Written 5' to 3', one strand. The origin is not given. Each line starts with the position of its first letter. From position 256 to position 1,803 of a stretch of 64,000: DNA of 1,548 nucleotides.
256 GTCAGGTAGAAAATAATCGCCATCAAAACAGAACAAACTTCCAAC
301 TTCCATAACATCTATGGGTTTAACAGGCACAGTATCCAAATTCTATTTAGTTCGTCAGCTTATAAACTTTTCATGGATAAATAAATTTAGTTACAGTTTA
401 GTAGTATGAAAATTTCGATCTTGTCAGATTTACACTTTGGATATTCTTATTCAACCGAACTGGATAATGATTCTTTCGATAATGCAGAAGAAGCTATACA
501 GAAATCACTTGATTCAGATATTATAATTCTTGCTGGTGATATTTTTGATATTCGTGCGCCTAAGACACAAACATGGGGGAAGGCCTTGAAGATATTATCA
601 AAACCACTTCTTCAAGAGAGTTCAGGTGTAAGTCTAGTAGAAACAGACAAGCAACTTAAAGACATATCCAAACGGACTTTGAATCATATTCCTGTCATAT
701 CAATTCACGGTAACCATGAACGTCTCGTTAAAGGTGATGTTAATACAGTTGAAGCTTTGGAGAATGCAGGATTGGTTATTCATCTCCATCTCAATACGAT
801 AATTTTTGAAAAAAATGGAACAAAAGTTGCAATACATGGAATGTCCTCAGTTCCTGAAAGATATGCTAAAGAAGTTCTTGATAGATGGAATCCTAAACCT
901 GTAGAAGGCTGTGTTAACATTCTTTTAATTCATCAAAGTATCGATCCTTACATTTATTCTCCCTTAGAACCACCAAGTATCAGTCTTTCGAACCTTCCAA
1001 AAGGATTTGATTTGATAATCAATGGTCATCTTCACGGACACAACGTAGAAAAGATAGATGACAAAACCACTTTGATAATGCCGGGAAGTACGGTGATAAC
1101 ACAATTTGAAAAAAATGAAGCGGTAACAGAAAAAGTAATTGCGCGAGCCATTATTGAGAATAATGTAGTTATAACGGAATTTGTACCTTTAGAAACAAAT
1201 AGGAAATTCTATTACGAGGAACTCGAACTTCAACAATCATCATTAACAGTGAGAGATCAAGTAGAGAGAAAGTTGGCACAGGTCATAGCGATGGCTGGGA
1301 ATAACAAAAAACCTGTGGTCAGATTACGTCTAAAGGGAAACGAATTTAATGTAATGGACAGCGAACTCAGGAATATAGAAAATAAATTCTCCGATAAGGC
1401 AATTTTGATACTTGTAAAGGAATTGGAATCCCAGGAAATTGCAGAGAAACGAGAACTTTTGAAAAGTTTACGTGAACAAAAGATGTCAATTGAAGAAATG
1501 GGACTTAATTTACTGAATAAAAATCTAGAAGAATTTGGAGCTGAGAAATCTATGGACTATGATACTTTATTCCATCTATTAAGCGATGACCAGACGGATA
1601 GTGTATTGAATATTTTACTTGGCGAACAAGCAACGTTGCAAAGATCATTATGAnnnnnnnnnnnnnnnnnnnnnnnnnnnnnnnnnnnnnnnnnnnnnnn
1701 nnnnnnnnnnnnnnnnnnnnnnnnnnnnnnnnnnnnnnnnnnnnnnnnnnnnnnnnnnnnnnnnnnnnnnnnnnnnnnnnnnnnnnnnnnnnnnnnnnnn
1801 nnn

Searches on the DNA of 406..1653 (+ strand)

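Call 57: search_rna_families(sources=[L219, L220], threshold=evalue, max_evalue=1)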
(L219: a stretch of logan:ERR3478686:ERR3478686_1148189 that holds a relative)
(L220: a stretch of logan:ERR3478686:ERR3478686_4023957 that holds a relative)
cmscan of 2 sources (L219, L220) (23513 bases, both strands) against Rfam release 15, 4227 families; matches with E-value up to 1: 2.
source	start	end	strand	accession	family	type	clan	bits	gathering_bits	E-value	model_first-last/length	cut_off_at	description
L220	1980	2054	+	RF00005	tRNA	Gene; tRNA;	CL00001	52.6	29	7.1e-09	1-71/71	no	tRNA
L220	1920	1937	+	RF00023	tmRNA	Gene;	CL00001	12.7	47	0.19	346-363/374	no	transfer-messenger RNA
